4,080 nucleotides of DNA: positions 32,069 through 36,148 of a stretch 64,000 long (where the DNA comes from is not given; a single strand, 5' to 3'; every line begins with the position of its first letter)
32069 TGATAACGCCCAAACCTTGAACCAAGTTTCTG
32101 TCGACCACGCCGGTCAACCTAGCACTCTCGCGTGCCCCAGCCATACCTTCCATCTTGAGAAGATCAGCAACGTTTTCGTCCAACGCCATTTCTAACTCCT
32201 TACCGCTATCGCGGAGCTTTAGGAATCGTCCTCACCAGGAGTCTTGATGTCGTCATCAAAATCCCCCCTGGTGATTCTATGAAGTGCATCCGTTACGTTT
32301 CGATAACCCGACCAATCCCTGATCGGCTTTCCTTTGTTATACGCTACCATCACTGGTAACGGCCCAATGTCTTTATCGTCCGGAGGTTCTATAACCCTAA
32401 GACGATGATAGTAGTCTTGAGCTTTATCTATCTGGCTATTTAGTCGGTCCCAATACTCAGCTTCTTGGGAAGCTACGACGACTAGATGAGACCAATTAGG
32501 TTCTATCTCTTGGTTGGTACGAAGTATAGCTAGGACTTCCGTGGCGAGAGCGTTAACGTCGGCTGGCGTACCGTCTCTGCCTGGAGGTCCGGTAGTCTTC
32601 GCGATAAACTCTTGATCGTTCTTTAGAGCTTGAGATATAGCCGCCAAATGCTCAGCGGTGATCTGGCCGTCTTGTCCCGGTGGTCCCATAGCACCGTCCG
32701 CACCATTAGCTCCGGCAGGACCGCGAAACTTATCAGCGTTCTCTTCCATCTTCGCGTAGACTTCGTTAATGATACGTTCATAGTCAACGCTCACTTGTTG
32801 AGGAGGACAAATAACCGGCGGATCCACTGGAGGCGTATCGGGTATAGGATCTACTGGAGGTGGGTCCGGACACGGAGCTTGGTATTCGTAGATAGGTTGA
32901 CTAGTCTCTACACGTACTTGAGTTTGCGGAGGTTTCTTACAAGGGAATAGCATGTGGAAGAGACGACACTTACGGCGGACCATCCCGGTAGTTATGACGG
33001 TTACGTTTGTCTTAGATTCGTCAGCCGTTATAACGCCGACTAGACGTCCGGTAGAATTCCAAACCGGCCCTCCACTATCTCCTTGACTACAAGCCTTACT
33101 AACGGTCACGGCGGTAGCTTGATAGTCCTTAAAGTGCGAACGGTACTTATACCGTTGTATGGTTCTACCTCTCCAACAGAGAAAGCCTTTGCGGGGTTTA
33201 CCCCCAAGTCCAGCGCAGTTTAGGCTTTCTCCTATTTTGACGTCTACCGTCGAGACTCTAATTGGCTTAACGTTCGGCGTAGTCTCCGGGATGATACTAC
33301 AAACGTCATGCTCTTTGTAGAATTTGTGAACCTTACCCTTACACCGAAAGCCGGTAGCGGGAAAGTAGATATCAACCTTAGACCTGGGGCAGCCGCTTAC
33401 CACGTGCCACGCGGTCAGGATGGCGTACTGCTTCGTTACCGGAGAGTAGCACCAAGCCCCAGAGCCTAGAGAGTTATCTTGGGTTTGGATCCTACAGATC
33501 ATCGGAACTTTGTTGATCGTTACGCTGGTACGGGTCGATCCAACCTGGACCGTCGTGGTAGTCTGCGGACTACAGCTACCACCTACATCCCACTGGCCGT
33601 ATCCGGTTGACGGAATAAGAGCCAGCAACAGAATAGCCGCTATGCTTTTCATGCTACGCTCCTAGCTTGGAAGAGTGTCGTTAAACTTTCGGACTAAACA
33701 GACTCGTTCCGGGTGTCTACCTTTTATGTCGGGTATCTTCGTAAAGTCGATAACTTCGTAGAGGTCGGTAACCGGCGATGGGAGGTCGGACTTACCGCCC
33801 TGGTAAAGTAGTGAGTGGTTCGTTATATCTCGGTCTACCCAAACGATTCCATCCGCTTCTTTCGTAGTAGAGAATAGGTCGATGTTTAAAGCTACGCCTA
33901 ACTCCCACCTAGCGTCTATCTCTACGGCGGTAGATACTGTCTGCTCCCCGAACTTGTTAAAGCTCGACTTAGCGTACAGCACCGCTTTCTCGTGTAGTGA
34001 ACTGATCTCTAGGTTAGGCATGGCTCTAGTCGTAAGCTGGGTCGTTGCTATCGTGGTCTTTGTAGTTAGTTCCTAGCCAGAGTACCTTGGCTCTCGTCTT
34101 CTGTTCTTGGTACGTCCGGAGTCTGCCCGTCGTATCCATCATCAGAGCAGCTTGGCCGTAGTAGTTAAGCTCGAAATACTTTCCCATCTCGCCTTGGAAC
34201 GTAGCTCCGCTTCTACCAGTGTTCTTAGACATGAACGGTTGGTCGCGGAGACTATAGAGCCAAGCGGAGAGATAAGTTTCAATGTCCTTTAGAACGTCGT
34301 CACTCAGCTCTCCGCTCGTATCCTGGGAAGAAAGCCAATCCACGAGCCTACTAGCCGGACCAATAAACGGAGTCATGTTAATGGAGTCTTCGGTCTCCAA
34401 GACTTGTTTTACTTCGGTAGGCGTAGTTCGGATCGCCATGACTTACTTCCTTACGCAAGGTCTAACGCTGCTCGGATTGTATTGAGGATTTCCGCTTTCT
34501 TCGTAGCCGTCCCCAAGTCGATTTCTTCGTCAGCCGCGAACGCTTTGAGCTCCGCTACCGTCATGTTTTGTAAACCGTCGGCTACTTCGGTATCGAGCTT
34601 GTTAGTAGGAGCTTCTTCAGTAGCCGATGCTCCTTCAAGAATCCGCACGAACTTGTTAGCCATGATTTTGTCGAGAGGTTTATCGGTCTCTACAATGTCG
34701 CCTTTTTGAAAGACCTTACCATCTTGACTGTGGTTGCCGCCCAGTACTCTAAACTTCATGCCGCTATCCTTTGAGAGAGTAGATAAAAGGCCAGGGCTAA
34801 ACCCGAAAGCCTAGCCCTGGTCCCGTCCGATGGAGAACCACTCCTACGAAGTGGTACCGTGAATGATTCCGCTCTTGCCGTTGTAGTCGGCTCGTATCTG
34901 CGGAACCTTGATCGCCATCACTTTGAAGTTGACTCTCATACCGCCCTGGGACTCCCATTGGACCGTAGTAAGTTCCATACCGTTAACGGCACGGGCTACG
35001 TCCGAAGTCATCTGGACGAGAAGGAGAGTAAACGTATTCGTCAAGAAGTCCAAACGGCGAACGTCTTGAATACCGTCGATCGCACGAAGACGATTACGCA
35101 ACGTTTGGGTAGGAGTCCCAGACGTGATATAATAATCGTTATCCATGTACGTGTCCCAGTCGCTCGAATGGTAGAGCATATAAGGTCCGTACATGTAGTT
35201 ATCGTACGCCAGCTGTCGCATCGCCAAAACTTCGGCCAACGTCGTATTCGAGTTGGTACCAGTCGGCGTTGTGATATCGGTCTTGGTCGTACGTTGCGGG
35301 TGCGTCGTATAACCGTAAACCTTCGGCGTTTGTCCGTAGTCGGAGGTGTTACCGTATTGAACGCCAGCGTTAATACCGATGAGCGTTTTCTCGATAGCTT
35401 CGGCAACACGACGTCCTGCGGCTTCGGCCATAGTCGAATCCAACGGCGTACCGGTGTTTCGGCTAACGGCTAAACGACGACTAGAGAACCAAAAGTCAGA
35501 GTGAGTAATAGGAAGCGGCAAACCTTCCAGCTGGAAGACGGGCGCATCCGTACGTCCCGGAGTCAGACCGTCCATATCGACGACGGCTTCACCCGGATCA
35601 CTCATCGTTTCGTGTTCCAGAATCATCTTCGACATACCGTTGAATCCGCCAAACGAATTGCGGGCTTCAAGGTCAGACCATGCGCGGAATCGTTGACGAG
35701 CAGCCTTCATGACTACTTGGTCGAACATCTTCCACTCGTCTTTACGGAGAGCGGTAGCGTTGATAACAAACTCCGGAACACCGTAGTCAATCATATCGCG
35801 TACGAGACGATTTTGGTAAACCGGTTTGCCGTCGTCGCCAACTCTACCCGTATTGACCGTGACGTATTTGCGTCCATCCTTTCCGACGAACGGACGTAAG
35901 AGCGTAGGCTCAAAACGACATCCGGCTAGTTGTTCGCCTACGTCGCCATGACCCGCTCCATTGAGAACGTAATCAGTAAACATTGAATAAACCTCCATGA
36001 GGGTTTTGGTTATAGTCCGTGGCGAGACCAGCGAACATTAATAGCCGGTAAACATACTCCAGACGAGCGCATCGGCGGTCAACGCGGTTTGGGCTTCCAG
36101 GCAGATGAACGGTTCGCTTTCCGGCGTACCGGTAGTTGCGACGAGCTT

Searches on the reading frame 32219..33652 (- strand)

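Call 75: search_protein_families(library=pfam, proteins=[window:32219-33652:-], max_evalue=0.001)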
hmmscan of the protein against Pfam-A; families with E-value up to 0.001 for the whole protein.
window:32219-33652:- (477 aa): 2 families
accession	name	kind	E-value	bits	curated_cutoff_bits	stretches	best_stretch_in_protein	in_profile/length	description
PF13365.12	Trypsin_2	-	4.2e-13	50.7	27.6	1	63-207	1-144/144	Trypsin-like peptidase domain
PF00089.32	Trypsin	-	4.6e-07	30.3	20.6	1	45-215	8-202/220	Trypsin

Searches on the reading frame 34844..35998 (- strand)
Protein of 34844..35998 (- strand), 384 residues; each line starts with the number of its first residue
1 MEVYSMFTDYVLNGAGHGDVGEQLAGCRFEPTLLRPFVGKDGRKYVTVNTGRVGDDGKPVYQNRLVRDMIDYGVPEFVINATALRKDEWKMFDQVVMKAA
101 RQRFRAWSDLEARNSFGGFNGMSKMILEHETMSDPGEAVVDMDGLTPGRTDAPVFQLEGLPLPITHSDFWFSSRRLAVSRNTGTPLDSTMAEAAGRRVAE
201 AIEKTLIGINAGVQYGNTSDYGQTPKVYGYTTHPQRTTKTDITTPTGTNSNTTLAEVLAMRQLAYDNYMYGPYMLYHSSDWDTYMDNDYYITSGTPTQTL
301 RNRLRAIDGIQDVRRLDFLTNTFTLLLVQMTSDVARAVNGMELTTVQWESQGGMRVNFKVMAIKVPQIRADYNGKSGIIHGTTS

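Call 75: search_protein_families(library=pfam, proteins=[window:34844-35998:-], max_evalue=0.001)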
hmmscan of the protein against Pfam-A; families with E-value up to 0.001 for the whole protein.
window:34844-35998:- (384 aa): 1 family
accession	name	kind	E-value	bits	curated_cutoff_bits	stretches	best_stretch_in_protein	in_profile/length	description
PF19774.5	DUF6260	-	8.9e-24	84.5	26.6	1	80-381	1-301/301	Family of unknown function (DUF6260)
